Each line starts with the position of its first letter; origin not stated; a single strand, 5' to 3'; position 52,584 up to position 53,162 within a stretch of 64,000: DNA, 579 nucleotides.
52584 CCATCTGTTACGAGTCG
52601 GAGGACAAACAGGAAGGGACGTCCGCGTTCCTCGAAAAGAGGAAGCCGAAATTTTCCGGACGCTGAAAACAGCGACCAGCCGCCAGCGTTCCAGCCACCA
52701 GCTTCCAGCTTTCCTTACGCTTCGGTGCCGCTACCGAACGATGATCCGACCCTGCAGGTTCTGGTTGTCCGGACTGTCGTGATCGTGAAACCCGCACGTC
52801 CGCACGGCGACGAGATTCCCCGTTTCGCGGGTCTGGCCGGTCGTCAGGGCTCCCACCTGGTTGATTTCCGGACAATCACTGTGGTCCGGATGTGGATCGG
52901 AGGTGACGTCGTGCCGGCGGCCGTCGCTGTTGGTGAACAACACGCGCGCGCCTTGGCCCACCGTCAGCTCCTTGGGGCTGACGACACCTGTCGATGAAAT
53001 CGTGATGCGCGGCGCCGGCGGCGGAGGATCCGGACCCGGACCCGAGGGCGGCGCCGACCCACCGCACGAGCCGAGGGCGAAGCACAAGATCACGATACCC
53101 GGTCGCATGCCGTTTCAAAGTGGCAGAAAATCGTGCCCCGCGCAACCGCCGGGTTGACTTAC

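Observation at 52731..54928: Three paralogous lipoproteins share an invariant cupredoxin-like motif in which the Met ligand region is replaced by HDH and a PHxxHxxCP loop is added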

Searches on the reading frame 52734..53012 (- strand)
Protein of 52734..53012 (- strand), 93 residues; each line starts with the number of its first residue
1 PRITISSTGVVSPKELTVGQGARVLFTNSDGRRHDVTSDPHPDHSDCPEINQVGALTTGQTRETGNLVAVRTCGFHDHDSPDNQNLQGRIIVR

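Call 19: predict_structure(alignment_id=A2)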
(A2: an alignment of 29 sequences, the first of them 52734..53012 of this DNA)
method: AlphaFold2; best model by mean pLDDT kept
length: 93 residues; sequences in the alignment: 29
mean_pLDDT: 93.9   pTM: 0.84
mean pLDDT of the five models: 93.9, 93.6, 92.7, 92.0, 91.7
residues with pLDDT >= 90: 83; 70-90: 7; 50-70: 3; < 50: 0
segments of 3 or more residues with pLDDT < 50: none
pLDDT, mean of each block of 10 residues (from residue 1): 97 98 98 89 80 97 97 94 95 96
secondary structure, 60 per line:
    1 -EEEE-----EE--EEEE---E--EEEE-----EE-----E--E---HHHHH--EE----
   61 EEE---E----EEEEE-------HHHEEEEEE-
elements in order: E2-5 E15-18 E25-28 H48-52 E61-63 E72-76 E87-92
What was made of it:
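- On Cupredoxin fold superfamily: The AF2 model has pLDDT 93.9 and pTM 0.84 (call 19).
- Strand 7 spans residues 72-76 in the model (call 19). The AF2 strand runs three residues beyond C73 (call 19).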

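Call 21: search_protein_representatives(alignment_id=A3)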
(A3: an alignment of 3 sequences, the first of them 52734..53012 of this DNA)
Query: 3 sequences, 94 profile positions. Proteins with E-value up to 0.001 (for the whole library): 2960; up to 1e-10: 592; up to 1e-30: 21. The best 150 are listed.
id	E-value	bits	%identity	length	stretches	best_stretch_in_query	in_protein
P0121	4.9e-64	228.8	-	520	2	3-93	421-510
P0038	7.4e-38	144.9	-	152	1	2-94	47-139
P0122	2.3e-36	140.2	-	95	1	3-94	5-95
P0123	1.7e-35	137.4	-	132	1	2-92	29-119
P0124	6.7e-35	135.5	-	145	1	2-93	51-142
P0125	3.3e-34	133.2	-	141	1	2-94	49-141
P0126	5.7e-34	132.5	-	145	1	2-94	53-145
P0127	3.5e-33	130.0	-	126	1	2-94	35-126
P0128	3.9e-33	129.8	-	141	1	2-94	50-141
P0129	5.5e-33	129.3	-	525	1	2-94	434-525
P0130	7.2e-33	128.9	-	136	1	2-94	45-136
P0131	9.4e-33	128.6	-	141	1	1-94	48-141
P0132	2.2e-32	127.4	-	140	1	2-94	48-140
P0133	4.3e-32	126.5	-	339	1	3-93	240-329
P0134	1.0e-31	125.3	-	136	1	2-94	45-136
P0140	8.5e-31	122.3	-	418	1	2-94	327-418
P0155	9.8e-29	115.7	-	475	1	2-94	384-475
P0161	2.0e-28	114.7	-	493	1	1-94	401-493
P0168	5.7e-28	113.2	-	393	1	2-94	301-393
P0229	2.8e-23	98.2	-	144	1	3-93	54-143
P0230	3.7e-23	97.8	-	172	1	2-93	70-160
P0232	4.6e-23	97.5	-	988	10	4-36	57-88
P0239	1.8e-22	95.6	-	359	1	1-93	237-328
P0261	1.0e-20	90.0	-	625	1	4-93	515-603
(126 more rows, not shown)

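Call 22: fold_search(model_id=the predicted structure, library=pdb)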
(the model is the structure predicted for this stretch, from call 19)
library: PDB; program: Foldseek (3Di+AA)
matches with E <= 10: 1226; with E <= 0.001: 100
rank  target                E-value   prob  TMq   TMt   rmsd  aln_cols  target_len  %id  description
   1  5fc9_A                2.9e-06  1.00  0.76  0.74   2.9       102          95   20  Novel Purple Cupredoxin from Nitrosopumilus maritimus (released 2016-05-11)
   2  7pcy                  9.7e-06  1.00  0.76  0.72   3.0       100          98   21  THE CRYSTAL STRUCTURE OF PLASTOCYANIN FROM A GREEN ALGA, ENTEROMORPHA PROLIFERA (released 1990-07-15)
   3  1byo_A                1.0e-05  1.00  0.77  0.73   2.9       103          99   16  WILD-TYPE PLASTOCYANIN FROM SILENE (released 1999-10-15)
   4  2pcy                  1.0e-05  1.00  0.76  0.72   3.0       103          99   17  THE CRYSTAL STRUCTURE OF POPLAR APOPLASTOCYANIN AT 1.8-ANGSTROMS RESOLUTION. THE GEOMETRY OF THE COPPER-BINDING SITE IS  (released 1984-02-02)
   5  1jxg_A                1.1e-05  1.00  0.76  0.71   2.9       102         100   17  The 1.6 A Resolution Crystal Structure of a Mutant Poplar Plastocyanin Bearing a 21-25 Engeneered Disulfide Bridge (released 2001-12-19)
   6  2bz7                  1.2e-05  1.00  0.76  0.70   3.1       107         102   17  Oxidized and reduced structures of a mutant Plastocyanin of fern (released 2006-11-20)
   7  1jxd                  1.2e-05  1.00  0.76  0.72   2.9        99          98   15  SOLUTION STRUCTURE OF REDUCED CU(I) PLASTOCYANIN FROM SYNECHOCYSTIS PCC6803 (released 2001-09-26)
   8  9pcy_MODEL_1_A        1.5e-05  1.00  0.74  0.70   3.7       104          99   21  HIGH-RESOLUTION SOLUTION STRUCTURE OF REDUCED FRENCH BEAN PLASTOCYANIN AND COMPARISON WITH THE CRYSTAL STRUCTU (released 1993-10-31)
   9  2plt                  1.7e-05  1.00  0.77  0.73   2.9       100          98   22  STRUCTURE DETERMINATION OF PLASTOCYANIN FROM A CRYSTAL SPECIMEN WITH HEMIHEDRAL TWINNING FRACTION OF ONE-HALF (released 1993-10-31)
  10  4dp0                  1.9e-05  1.00  0.76  0.72   3.0       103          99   19  The 1.5 Angstrom crystal structure of oxidized (CuII) poplar plastocyanin B at pH 4.0 (released 2013-02-13)
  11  1pla_MODEL_1_A        1.9e-05  1.00  0.76  0.73   2.9       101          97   22  HIGH-RESOLUTION SOLUTION STRUCTURE OF REDUCED PARSLEY PLASTOCYANIN (released 1994-08-31)
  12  1ag6                  2.1e-05  1.00  0.77  0.73   3.0       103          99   17  PLASTOCYANIN FROM SPINACH (released 1998-10-21)
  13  4hcg_B                2.1e-05  1.00  0.68  0.70   2.8        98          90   13  Uncharacterized Cupredoxin-like Domain Protein Cupredoxin_1 with Zinc bound from Bacillus anthracis (released 2012-10-17)
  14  1byp                  2.3e-05  1.00  0.75  0.71   3.7       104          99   18  E43K,D44K DOUBLE MUTANT PLASTOCYANIN FROM SILENE (released 1999-10-19)
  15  4hcf_B                2.3e-05  1.00  0.69  0.67   2.9        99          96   14  Crystal Structure of Uncharacterized Cupredoxin-like Domain Protein Cupredoxin_1 with Copper Bound from Bacillus anthr (released 2012-10-17)
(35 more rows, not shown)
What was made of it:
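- On Cupredoxin fold superfamily: 100 PDB matches have E<=0.001 and the top 50 are almost all cupredoxins, with TM 0.68-0.77 (call 22).
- Closest known: Nmar1307 purple cupredoxin. Same: It is the best structural match (E=2.9e-6, TM 0.76, 20% identity; call 22).
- Foldseek gives TM 0.72-0.77 to plastocyanins and to 5fc9 (calls 19, 22). The best structural match is the purple cupredoxin 5fc9 (call 22). NirK cupredoxin domains are among the lowest-rmsd structural matches (call 22, ranks 40-41).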

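Call 27: search_protein_families(library=pfam, proteins=[P0121, P0129, P0133, P0140, P0155, P0161, P0168, P0232, P0239, P0261], max_evalue=0.01)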
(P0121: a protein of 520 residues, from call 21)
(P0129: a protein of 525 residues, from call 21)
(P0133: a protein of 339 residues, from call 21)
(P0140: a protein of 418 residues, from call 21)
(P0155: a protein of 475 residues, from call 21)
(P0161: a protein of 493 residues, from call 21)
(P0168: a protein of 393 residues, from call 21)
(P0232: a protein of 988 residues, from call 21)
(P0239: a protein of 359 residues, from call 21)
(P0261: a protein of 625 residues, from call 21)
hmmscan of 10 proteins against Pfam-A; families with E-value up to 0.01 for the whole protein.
P0121 (520 aa): 4 families
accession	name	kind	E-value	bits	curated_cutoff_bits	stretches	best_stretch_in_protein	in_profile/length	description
PF01833.30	TIG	-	9.6e-41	138.1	20.9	3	57-136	3-84/84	IPT/TIG domain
PF13473.12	Cupredoxin_1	-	2.6e-08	34.3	27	1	418-468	21-64/104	Cupredoxin-like domain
PF00127.26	Copper-bind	-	0.0002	22.1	21.2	0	430-465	15-50/99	Copper binding proteins, plastocyanin/azurin family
PF20144.5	TIG_SUH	-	0.00046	20.7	24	0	72-116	17-60/94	TIG domain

P0129 (525 aa): 12 families
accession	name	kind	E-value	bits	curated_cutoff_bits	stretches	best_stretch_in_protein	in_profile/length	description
PF00041.27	fn3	-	1.5e-29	102.5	25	4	342-425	1-83/84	Fibronectin type III domain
PF00801.26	PKD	-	3.9e-11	43.2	23.5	2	139-236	2-79/80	PKD domain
PF01108.23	Tissue_fac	-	8.9e-10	38.8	27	0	335-413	16-101/107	Tissue factor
PF25059.1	FN3_DSCAM-DSCAML_C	-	5.5e-08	33.5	39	0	174-239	16-79/89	DSCAM/DSCAML C-terminal Fn3-like domain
PF24421.1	Ig_J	-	6.4e-08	33.1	29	0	284-336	52-104/104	Tip attachment protein J, Ig-like domain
PF18962.6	Por_Secre_tail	-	6.6e-07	30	27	0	96-126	36-66/75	Secretion system C-terminal sorting domain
PF04151.21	PPC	-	2.9e-05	25.3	25.9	0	251-316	5-70/70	Bacterial pre-peptidase C-terminal domain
PF16974.11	NAR2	-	0.00013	22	26.6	0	388-438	90-140/142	High-affinity nitrate transporter accessory, Ig-like domain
PF24489.1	Ig_J_second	-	0.00037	20.9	27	0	384-422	50-89/105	Tip attachment protein J second Ig-like domain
PF07495.19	Y_Y_Y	-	0.0012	19.2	26.6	0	104-134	28-56/65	Y_Y_Y domain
PF13473.12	Cupredoxin_1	-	0.0079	16.6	27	0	429-493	18-75/104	Cupredoxin-like domain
PF10342.15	Kre9_KNH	-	0.0084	17.3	24.6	0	55-129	2-82/94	Kre9/KNH-like N-terminal Ig-like domain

P0133 (339 aa): 1 family
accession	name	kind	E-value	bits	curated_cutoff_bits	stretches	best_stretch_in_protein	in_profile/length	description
PF01833.30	TIG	-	9.2e-28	96.5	20.9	2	62-140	3-83/84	IPT/TIG domain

P0140 (418 aa): 10 families
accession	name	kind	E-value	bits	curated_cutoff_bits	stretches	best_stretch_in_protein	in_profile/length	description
PF00041.27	fn3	-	2.1e-23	82.8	25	3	234-317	1-83/84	Fibronectin type III domain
PF01108.23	Tissue_fac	-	9.3e-09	35.5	27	0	225-310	14-106/107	Tissue factor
PF00801.26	PKD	-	2.1e-08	34.5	23.5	1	125-223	2-80/80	PKD domain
PF25059.1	FN3_DSCAM-DSCAML_C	-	4.1e-06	27.5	39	0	260-326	21-89/89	DSCAM/DSCAML C-terminal Fn3-like domain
PF16974.11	NAR2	-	0.00013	22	26.6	0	280-320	90-130/142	High-affinity nitrate transporter accessory, Ig-like domain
PF18962.6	Por_Secre_tail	-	0.00027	21.6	27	0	82-112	36-66/75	Secretion system C-terminal sorting domain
PF25788.1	Ig_Rha78A_N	-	0.00029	21.5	27.4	0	244-319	16-101/105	Rha78A-like, N-terminal immunoglobulin domain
PF07495.19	Y_Y_Y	-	0.00091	19.5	26.6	0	184-218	24-56/65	Y_Y_Y domain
PF24421.1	Ig_J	-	0.0012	19.3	29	0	188-221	64-97/104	Tip attachment protein J, Ig-like domain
PF13473.12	Cupredoxin_1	-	0.0051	17.3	27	0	319-416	21-103/104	Cupredoxin-like domain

P0155 (475 aa): 10 families
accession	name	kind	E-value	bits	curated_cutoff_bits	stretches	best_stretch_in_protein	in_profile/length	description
PF13620.12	CarboxypepD_reg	-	2.7e-34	117.8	32.3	3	219-294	3-81/82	Carboxypeptidase regulatory-like domain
PF13715.12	CarbopepD_reg_2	-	2.3e-31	108.1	32.2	3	134-213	2-78/88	CarboxypepD_reg-like domain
PF17210.9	SdrD_B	-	1.5e-09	38.5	29.7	0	146-189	24-69/112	SdrD B-like domain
PF23194.1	NOMO_5th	-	2.4e-09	37.9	27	1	132-199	1-70/89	NOMO fifth transthyretin-like domain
PF08308.17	PEGA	-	5.3e-07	29.9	20.8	0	174-210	30-66/71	PEGA domain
PF02368.24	Big_2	-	6.9e-06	26.4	22.8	1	51-112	13-70/79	Bacterial Ig-like domain (group 2)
PF17802.7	SpaA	-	1.9e-05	25.2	23.1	0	223-287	8-79/91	Prealbumin-like fold domain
PF00775.27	Dioxygenase_C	-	0.0013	18.6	27.3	0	241-270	71-100/182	Dioxygenase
PF22359.2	Big-like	-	0.0021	18.7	27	1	79-116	4-41/48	Bacterial Ig-like domain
PF03968.19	LptD_N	-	0.0053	17.4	20.4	0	350-376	68-94/113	LptA/(LptD N-terminal domain) LPS transport protein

P0161 (493 aa): 3 families
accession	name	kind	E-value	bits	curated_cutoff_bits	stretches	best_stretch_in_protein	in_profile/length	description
PF01833.30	TIG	-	1.2e-63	211.5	20.9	4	134-215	1-84/84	IPT/TIG domain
PF20144.5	TIG_SUH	-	1.3e-13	51.4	24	0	135-192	3-57/94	TIG domain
PF00960.24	Neocarzinostat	-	7.2e-06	26.4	25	0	47-82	3-37/110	Neocarzinostatin family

P0168 (393 aa): 7 families
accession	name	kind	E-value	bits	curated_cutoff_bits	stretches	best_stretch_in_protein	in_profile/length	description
PF13620.12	CarboxypepD_reg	-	5.5e-18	65.5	32.3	2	220-294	2-79/82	Carboxypeptidase regulatory-like domain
PF13715.12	CarbopepD_reg_2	-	1.2e-14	54.5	32.2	2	221-300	2-78/88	CarboxypepD_reg-like domain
PF02368.24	Big_2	-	2e-08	34.5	22.8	1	43-122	3-79/79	Bacterial Ig-like domain (group 2)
PF17210.9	SdrD_B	-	1.1e-05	26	29.7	1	232-274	23-66/112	SdrD B-like domain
PF22359.2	Big-like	-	0.00028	21.5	27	1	78-111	2-35/48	Bacterial Ig-like domain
PF16371.11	MetallophosN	-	0.0027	18.3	35.6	0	238-268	13-40/77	N terminal of Calcineurin-like phosphoesterase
PF08308.17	PEGA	-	0.0033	17.7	20.8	0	176-210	31-65/71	PEGA domain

P0232 (988 aa): 6 families
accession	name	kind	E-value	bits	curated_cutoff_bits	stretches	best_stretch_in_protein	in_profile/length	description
PF13473.12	Cupredoxin_1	-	6.4e-27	94.1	27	0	144-183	24-65/104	Cupredoxin-like domain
PF00127.26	Copper-bind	-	1e-17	64.8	21.2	0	153-178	15-40/99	Copper binding proteins, plastocyanin/azurin family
PF02495.22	TGBp3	-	3.7e-09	36.5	27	0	74-94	33-54/59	Triple gene block 3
PF17803.7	Cadherin_4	-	3.8e-07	31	25.1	1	926-986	9-71/71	Bacterial cadherin-like domain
PF19221.5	MELT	-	0.00014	22.1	30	0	47-62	6-21/26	MELT motif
PF17963.7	Big_9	-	0.00016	22.9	23.6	1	930-988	3-60/89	Bacterial Ig domain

P0239 (359 aa): 0 families

P0261 (625 aa): 0 families
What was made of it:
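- In other members the domain is C-terminal to TIG, fn3, PKD, Big_2 or CarboxypepD_reg repeats (call 27).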

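Call 29: search_solved_structures(query=A2, max_evalue=10, show_alignments=5)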
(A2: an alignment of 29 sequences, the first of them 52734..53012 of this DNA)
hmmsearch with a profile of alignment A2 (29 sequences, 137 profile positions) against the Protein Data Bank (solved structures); distinct sequences matched with E-value up to 10: 16.
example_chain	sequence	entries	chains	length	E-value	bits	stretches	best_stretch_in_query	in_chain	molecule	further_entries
1pcs_A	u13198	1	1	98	0.065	16.8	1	54-120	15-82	PLASTOCYANIN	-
2plt_A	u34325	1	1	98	0.072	16.7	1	56-137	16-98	PLASTOCYANIN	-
7zqe_M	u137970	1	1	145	0.11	16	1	55-137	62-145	Plastocyanin, chloroplastic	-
5gru_L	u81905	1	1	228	0.17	15.4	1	15-57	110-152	diabody protein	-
6yxg_H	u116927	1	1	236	0.21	15.2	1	16-55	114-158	V REGION HEAVY AND LIGHT CHAINS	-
9vqq_A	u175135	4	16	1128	0.3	14.6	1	20-62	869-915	Transient receptor potential-gamma protein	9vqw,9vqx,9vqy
3c75_A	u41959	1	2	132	0.72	13.4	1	9-80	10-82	Amicyanin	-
2gim_A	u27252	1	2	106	0.76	13.4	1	55-95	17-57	Plastocyanin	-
1fa4_A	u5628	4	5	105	0.77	13.3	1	55-95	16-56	PLASTOCYANIN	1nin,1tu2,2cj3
5fc9_A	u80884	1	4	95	0.81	13.3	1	50-82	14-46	Blue (Type 1) copper domain protein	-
1m9w_A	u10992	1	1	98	0.89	13.1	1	54-80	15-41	plastocyanin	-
1j5c_A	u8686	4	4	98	0.89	13.1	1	54-80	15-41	PLASTOCYANIN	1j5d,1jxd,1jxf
2aan_A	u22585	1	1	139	1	13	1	24-75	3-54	auracyanin A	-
5gs2_D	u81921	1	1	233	4.8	10.8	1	17-57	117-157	anti-repebody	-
6qf6_A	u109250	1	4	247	6.3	10.4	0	16-55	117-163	E.coli expressed scFv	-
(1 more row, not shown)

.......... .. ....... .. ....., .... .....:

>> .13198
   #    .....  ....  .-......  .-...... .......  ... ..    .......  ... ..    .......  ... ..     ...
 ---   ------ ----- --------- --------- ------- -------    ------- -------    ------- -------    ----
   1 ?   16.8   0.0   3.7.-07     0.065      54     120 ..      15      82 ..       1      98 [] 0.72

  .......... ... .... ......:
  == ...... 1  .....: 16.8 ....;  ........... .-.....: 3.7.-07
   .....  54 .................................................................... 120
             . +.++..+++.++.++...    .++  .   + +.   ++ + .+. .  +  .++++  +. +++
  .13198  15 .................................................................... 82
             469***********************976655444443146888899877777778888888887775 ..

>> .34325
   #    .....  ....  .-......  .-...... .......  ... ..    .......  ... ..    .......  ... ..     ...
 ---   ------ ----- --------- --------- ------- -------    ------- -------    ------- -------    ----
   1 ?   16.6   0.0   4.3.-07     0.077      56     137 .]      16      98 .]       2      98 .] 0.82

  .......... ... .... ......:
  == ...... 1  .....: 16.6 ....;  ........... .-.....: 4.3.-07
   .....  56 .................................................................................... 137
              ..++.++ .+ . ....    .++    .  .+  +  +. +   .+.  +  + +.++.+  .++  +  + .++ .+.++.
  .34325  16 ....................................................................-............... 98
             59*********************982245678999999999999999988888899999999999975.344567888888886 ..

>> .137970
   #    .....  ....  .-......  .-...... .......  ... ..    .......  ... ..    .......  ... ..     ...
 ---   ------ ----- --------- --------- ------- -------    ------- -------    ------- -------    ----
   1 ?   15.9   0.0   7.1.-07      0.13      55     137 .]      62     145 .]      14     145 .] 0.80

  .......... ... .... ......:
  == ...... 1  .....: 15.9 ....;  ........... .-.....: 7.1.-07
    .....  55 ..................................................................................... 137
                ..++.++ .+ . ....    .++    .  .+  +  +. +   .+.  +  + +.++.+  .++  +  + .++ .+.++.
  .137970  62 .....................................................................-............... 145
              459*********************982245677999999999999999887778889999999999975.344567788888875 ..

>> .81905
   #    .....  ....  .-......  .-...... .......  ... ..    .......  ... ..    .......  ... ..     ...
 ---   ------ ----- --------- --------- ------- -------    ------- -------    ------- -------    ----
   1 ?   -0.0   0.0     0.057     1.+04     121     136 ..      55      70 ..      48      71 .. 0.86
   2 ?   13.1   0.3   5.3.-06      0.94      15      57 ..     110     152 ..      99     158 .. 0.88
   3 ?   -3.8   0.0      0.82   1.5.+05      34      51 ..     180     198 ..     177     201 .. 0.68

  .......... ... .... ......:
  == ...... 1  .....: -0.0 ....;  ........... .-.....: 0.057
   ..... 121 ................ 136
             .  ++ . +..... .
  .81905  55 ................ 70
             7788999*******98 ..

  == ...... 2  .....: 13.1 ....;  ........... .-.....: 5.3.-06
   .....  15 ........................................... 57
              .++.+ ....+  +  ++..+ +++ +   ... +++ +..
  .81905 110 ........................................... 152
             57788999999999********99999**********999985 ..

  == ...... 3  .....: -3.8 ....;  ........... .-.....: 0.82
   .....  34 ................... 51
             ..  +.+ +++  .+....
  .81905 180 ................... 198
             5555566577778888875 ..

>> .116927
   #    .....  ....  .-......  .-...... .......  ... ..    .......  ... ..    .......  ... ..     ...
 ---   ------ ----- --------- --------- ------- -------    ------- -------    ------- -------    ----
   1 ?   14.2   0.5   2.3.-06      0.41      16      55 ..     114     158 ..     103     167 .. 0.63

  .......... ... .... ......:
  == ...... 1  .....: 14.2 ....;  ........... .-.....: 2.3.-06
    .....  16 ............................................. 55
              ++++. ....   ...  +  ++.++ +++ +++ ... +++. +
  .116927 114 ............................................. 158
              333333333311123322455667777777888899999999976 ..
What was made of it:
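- Closest known: Type-1 blue copper proteins. Same: The N-x-D-x3-H segment with the N-terminal ligand His is conserved, as is the C-terminal G-x-I-x-V strand (calls 22, 29).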

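Call 30: find_related_loci(query=A2, collection=genome_contigs, flank=6000)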
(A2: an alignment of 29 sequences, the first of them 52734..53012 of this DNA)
Query A2 (93 aa) in genome_contigs; peptide patterns used: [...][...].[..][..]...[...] (x = any residue, [..] = any of these).
241 stretches matched a pattern; 226 encode a relative of the query (tblastn E <= 1e-3); the best 80 are kept; 80 distinct loci.
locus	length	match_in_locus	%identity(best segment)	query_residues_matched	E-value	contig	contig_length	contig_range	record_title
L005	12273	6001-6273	76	3-93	9e-45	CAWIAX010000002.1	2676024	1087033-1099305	MAG: uncultured Acidobacteriota bacterium isolate MFD01275.bin.2.119 genome assembly, contig: contig_2555, whole genome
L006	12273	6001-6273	67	2-93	4e-41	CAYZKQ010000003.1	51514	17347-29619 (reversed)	MAG TPA_asm: uncultured Vicinamibacterales bacterium isolate binchicken_co30_140 genome assembly, contig: NODE_655_lengt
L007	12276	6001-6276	68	2-93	3e-40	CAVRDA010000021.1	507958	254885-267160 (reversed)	MAG: Vicinamibacteria bacterium isolate MFD04850.bin.2.119 genome assembly, contig: contig_86938, whole genome shotgun s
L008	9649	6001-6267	70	3-92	2e-39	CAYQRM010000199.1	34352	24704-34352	MAG TPA_asm: uncultured Solibacteraceae bacterium isolate binchicken_co279_39 genome assembly, contig: k141_244616, whol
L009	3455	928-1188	70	7-93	3e-39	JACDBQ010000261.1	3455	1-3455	MAG: Acidobacteria bacterium isolate MGR_bin286 SD2897-2912_k127_8436424, whole genome shotgun sequence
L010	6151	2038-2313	70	2-93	4e-39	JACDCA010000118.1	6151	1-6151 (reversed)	MAG: Acidobacteria bacterium isolate MGR_bin296 SD2897-2912_k127_5596647, whole genome shotgun sequence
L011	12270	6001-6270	69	3-93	9e-39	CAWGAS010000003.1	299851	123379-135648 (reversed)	MAG: uncultured Acidobacteriota bacterium isolate MFD06742.bin.2.107 genome assembly, contig: contig_13021, whole genome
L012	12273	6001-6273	68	3-93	1e-38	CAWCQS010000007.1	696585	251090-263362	MAG: uncultured Acidobacteriota bacterium isolate MFD05176.bin.1.177 genome assembly, contig: contig_24098, whole genome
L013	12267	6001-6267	68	4-93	2e-38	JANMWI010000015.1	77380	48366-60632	MAG: Acidobacteriota bacterium isolate OTE_88_metabat_329 OTE_88_k141_833768, whole genome shotgun sequence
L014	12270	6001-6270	69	3-93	1e-38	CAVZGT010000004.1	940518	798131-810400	MAG: uncultured Acidobacteriota bacterium isolate MFD05567.bin.2.150 genome assembly, contig: contig_15682, whole genome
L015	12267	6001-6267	71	3-92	3e-38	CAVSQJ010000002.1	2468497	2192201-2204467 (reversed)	MAG: uncultured Acidobacteriota bacterium isolate MFD05841.bin.2.230 genome assembly, contig: contig_5040, whole genome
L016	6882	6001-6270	67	3-93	3e-38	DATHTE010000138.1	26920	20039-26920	MAG TPA_asm: Vicinamibacterales bacterium isolate SMAG_U16069 k141_207352, whole genome shotgun sequence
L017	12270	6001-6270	62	3-93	8e-38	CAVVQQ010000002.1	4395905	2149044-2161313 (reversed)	MAG: uncultured Acidobacteriota bacterium isolate MFD02581.bin.2.64 genome assembly, contig: contig_18388, whole genome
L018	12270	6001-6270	65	3-93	2e-37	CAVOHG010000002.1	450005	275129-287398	MAG: uncultured Acidobacteriota bacterium isolate MFD00392.bin.1.305 genome assembly, contig: contig_14034, whole genome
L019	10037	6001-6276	65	2-93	8e-37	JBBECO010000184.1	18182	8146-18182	MAG: Vicinamibacterales bacterium isolate LejiaF_68_38 Lejia_F_4429_length_18182_cov_21, whole genome shotgun sequence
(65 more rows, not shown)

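Call 72: find_encoding_contigs(protein=P0230, flank=6000, max_places=3)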
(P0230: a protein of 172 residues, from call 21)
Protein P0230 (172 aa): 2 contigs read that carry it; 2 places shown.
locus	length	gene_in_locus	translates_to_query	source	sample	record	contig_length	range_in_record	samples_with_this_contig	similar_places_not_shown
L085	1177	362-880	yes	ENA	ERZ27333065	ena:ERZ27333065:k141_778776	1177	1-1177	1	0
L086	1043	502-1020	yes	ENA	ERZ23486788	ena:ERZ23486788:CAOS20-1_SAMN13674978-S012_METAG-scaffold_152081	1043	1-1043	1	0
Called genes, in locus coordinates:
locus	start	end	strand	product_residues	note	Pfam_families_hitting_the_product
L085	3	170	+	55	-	?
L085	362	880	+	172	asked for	-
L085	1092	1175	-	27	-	?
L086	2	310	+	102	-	?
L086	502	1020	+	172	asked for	-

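Call 73: find_encoding_contigs(protein=P0229, flank=6000, max_places=3)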
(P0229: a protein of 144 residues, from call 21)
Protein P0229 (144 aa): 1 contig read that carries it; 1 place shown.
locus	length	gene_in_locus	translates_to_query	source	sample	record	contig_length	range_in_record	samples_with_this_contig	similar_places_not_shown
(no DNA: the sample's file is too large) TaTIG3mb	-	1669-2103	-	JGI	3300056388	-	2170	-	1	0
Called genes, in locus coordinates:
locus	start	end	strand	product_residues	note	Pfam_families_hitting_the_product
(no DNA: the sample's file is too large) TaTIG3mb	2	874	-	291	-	?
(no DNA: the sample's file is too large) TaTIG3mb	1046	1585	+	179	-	PF07152:YaeQ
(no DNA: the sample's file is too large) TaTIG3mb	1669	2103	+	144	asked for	-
